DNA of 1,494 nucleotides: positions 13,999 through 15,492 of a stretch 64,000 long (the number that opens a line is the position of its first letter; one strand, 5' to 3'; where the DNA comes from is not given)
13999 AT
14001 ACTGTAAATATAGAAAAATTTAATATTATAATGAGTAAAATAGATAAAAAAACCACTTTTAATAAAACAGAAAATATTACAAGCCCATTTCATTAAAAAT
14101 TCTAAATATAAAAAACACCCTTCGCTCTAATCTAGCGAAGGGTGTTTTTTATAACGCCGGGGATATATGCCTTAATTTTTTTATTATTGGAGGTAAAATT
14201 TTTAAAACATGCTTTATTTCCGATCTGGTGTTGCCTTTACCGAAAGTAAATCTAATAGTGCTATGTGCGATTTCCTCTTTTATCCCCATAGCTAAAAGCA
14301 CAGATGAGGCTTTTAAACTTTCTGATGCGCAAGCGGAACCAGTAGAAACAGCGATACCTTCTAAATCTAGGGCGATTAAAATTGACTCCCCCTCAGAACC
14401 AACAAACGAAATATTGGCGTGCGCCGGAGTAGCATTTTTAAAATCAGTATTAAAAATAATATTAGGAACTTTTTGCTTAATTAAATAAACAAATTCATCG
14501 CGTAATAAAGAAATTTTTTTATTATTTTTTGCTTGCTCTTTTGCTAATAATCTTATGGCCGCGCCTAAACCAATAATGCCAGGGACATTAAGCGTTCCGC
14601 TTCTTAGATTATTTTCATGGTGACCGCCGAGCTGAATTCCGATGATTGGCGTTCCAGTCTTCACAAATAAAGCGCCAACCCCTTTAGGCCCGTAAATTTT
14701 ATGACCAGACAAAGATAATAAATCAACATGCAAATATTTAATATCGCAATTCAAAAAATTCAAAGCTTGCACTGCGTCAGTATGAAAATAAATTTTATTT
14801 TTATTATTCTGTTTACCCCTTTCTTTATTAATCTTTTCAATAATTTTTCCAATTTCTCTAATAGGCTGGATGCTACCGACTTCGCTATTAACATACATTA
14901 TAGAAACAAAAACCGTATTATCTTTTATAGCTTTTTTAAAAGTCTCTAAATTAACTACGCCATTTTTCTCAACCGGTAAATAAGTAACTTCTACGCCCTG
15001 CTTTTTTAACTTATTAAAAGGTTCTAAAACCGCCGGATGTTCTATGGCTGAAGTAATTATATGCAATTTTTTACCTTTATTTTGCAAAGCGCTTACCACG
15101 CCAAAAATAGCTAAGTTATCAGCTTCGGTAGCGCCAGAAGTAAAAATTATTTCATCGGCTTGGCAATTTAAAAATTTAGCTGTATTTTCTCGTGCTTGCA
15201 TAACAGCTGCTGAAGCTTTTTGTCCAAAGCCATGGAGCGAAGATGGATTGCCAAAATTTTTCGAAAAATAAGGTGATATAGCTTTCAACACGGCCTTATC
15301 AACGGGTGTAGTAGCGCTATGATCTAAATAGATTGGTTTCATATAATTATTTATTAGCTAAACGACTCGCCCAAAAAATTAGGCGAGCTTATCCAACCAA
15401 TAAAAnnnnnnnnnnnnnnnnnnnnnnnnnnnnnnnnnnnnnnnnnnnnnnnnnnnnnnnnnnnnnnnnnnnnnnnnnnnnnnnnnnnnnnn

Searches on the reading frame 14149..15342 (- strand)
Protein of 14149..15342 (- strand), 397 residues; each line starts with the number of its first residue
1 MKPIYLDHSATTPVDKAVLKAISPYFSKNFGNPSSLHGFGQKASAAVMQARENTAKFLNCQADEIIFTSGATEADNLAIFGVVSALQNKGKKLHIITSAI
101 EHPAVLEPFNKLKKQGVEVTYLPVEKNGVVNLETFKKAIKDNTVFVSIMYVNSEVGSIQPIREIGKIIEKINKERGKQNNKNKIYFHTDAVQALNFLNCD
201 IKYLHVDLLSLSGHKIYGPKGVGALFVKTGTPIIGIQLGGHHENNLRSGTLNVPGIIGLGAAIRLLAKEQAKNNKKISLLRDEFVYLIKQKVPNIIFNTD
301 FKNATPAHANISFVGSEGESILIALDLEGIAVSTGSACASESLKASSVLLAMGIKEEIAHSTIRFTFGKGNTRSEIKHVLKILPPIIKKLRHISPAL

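Call 3: search_protein_families(library=pfam, proteins=[window:14149-15342:-], max_evalue=10)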
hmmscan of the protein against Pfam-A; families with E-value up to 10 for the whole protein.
window:14149-15342:- (397 aa): 4 families
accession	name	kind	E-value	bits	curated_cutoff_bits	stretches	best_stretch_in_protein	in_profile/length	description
PF00266.25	Aminotran_5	-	8.3e-76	255.8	21.5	1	4-378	1-370/371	Aminotransferase class-V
PF00155.27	Aminotran_1_2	-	3.5e-05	23.6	19.7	1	48-174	45-178/361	Aminotransferase class I and II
PF17959.7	EF-hand_14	-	0.084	13.7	23.7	1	64-147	3-80/90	EF-hand domain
PF14826.12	FACT-Spt16_Nlob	-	0.29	11.3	27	1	91-181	70-154/162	FACT complex subunit SPT16 N-terminal lobe domain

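Call 4: search_protein_families(library=ncbifam, proteins=[window:14149-15342:-], max_evalue=10)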
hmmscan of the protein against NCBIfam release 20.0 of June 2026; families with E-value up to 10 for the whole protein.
window:14149-15342:- (397 aa): 27 families (the best 25 are shown)
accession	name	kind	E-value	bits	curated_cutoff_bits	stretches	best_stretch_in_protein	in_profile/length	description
TIGR03402.1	FeS_nifS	equivalog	6.1e-139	463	530.75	1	4-395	1-378/379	cysteine desulfurase NifS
NF010611.0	PRK14012.1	equivalog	2.2e-122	408.9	548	1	2-395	5-387/406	IscS subfamily cysteine desulfurase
TIGR02006.1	IscS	equivalog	6e-122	407.5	643.2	1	2-395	3-383/402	IscS subfamily cysteine desulfurase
TIGR03235.1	DNA_S_dndA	equivalog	1.1e-110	370.3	480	1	5-366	1-352/353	cysteine desulfurase DndA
TIGR03403.1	nifS_epsilon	equivalog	1.3e-101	340.2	587.7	1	4-394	1-380/382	NifS family cysteine desulfurase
NF002806.0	PRK02948.1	subfamily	9.2e-89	298.1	304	1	4-389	2-374/381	IscS subfamily cysteine desulfurase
TIGR01979.1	sufS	subfamily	3.5e-47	161.1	475.1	2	4-229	20-235/403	SufS family cysteine desulfurase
TIGR01977.1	am_tr_V_EF2568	hypoth_equivalog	9.4e-47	159.8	377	1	4-383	1-373/376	cysteine desulfurase family protein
NF041166.1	f2_encap_cargo1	exception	2.9e-38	132.4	800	2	4-229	247-462/623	family 2A encapsulin nanocompartment cargo protein cysteine desulfurase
NF040779.1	Sec_lyase_SclA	exception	1.3e-31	109.8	525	1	4-386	1-376/378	selenocysteine lyase SclA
NF006791.0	PRK09295.1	equivalog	2e-29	102.9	661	2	4-229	25-240/406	cysteine desulfurase SufS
NF008126.0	PRK10874.1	equivalog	1.8e-27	96.5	607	1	3-348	20-368/401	cysteine desulfurase CsdA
TIGR03392.1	FeS_syn_CsdA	equivalog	2.5e-25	89.5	493.6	2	3-229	17-233/398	cysteine desulfurase CsdA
TIGR01976.1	am_tr_V_VC1184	hypoth_equivalog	1.9e-20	73.5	352.35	1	4-275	20-284/401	cysteine desulfurase-like protein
NF051467.1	peri_mod_PvdN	equivalog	3.2e-16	59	650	1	14-227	64-277/425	pyoverdine-tailoring periplasmic protein PvdN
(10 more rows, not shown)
